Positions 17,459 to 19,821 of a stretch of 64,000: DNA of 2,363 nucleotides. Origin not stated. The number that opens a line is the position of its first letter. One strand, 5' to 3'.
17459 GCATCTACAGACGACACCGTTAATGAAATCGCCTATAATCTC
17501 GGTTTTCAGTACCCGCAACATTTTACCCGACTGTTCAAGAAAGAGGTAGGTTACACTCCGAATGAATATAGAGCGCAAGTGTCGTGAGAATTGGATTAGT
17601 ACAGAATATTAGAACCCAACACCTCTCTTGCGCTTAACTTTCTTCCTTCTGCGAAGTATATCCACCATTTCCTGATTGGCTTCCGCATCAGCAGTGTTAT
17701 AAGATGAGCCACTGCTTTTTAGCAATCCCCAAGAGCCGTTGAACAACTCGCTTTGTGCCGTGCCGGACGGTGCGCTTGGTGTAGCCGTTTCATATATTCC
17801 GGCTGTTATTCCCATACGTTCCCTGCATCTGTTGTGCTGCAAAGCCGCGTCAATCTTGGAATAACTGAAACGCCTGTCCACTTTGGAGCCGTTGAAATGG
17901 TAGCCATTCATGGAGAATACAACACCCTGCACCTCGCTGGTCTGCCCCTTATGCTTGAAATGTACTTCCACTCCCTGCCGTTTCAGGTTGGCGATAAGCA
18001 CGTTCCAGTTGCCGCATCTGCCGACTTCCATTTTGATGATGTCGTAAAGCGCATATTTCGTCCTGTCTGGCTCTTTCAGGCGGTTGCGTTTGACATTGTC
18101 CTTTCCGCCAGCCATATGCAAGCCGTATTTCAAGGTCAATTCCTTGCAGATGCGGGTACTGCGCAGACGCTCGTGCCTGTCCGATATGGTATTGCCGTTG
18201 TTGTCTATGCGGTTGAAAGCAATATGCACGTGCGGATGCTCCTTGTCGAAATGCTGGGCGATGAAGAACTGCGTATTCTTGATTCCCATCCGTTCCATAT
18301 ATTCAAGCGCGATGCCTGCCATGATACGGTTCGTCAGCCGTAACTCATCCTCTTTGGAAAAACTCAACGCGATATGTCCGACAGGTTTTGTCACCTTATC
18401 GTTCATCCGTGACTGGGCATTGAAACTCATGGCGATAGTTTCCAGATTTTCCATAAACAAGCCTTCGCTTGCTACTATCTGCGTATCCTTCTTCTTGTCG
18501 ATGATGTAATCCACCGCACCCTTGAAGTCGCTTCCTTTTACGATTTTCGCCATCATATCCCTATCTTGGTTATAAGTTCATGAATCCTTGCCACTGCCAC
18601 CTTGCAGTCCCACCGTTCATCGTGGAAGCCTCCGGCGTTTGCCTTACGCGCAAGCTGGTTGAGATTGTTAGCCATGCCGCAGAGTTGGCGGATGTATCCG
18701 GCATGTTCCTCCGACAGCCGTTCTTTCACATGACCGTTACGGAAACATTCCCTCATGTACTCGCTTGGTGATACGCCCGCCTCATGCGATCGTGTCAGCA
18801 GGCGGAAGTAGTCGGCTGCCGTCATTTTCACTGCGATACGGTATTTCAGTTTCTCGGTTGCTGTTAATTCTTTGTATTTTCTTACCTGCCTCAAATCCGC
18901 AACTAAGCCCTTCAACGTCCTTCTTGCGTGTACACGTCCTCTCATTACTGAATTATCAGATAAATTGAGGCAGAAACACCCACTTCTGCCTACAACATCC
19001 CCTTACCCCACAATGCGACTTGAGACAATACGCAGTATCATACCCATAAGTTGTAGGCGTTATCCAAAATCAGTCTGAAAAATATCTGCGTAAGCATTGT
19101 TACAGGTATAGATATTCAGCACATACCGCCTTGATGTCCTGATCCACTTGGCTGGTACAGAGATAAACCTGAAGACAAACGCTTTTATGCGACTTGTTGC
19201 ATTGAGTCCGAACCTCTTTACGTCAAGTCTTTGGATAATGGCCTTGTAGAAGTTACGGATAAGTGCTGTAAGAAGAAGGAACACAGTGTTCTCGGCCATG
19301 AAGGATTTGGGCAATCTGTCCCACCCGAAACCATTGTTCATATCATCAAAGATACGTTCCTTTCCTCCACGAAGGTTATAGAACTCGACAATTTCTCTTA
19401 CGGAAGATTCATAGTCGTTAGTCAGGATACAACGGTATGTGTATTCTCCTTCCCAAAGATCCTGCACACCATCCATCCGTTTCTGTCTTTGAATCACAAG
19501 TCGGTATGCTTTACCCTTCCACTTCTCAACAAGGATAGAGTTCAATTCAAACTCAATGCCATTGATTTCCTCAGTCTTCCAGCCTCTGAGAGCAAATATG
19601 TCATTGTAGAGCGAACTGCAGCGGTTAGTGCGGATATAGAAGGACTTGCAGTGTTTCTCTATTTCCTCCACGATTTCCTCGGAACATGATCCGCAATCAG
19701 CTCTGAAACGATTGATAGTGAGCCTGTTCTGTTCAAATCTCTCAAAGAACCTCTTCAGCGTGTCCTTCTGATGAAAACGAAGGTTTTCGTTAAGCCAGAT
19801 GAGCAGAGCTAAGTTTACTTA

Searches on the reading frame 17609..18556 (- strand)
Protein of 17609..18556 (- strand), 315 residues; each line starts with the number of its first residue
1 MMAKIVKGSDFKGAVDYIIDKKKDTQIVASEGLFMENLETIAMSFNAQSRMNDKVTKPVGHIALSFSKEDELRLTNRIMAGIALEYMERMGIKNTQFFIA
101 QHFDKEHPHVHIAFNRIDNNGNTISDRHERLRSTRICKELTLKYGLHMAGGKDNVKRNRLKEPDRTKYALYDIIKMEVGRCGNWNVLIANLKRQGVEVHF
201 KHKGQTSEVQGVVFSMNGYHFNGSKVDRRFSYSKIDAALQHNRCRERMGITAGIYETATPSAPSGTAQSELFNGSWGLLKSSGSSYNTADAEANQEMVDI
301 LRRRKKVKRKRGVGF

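Call 86: search_protein_families(library=pfam, proteins=[window:17609-18556:-], max_evalue=0.001)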
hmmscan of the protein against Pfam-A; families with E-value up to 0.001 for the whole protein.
window:17609-18556:- (315 aa): 1 family
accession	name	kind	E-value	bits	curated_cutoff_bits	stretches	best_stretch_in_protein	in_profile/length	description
PF03432.20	Relaxase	-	2.2e-37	128.7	24.6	1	17-146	1-132/132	MobA/VirD2-like, nuclease domain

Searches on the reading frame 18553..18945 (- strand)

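Call 86: search_protein_families(library=pfam, proteins=[window:18553-18945:-], max_evalue=0.001)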
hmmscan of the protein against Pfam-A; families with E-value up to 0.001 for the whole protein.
window:18553-18945:- (130 aa): 2 families
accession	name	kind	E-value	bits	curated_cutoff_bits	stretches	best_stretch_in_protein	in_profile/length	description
PF21983.2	NikA-like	-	2.1e-15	57.1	27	1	32-102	2-72/72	Mobilization protein NikA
PF05713.17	MobC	-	1.1e-11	45.5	23.2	1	85-128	1-45/45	Bacterial mobilisation protein (MobC)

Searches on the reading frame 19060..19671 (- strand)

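Call 86: search_protein_families(library=pfam, proteins=[window:19060-19671:-], max_evalue=0.001)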
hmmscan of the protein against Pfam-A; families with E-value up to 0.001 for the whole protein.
window:19060-19671:- (203 aa): 2 families
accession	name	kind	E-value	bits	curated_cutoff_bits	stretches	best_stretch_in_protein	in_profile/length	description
PF01609.27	DDE_Tnp_1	-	1.3e-10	41.8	23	1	2-141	93-200/200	Transposase DDE domain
PF13701.12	DDE_Tnp_1_4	-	9.9e-09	34.4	34.7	1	57-198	292-423/435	Transposase DDE domain group 1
